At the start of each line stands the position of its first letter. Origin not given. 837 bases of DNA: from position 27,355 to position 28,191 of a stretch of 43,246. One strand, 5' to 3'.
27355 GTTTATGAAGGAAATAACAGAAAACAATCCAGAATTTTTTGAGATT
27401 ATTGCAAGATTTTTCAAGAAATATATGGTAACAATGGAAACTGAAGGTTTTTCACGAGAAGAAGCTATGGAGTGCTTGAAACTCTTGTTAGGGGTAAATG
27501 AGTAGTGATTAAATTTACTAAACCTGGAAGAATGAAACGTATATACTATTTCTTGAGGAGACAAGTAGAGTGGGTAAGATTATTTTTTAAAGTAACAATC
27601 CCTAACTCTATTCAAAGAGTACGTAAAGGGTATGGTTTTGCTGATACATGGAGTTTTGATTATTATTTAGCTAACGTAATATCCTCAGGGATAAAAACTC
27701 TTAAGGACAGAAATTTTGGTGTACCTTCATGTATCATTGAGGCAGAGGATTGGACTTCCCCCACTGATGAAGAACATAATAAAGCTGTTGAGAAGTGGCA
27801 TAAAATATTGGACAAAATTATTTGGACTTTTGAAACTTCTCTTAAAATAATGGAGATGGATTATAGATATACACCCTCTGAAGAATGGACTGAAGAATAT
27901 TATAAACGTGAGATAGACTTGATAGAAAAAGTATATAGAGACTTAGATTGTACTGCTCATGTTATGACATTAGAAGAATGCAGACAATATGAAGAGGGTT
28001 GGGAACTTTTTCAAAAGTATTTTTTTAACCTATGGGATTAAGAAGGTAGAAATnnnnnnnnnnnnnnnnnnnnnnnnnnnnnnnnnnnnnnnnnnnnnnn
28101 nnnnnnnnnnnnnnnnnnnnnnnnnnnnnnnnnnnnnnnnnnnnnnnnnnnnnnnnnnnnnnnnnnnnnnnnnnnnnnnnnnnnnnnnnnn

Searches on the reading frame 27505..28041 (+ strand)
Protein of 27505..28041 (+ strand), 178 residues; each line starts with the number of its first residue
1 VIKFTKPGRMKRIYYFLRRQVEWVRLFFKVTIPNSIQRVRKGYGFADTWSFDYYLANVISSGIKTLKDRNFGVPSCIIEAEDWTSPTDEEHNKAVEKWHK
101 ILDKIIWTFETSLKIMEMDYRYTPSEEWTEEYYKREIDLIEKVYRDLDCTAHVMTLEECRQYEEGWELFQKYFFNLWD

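Call 13: search_protein_families(library=pfam, proteins=[window:27505-28041:+], max_evalue=0.01)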
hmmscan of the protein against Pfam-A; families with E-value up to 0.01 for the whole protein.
window:27505-28041:+ (178 aa): 0 families

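Call 37: search_protein_families(library=phrogs, proteins=[window:27505-28041:+], max_evalue=0.01)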
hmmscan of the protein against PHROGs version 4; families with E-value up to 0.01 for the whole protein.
window:27505-28041:+ (178 aa): 1 family
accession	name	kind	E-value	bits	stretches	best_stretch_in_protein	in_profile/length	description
phrog_11543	-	unknown function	3.9e-15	57.7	1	43-178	22-173/173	-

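Call 46: search_protein_families(library=ncbifam, proteins=[window:27505-28041:+], max_evalue=1)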
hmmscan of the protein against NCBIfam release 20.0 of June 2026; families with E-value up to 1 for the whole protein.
window:27505-28041:+ (178 aa): 0 families

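Call 48: search_protein_families(library=pfam, proteins=[window:27505-28041:+], max_evalue=5)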
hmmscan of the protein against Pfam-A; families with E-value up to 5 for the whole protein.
window:27505-28041:+ (178 aa): 0 families
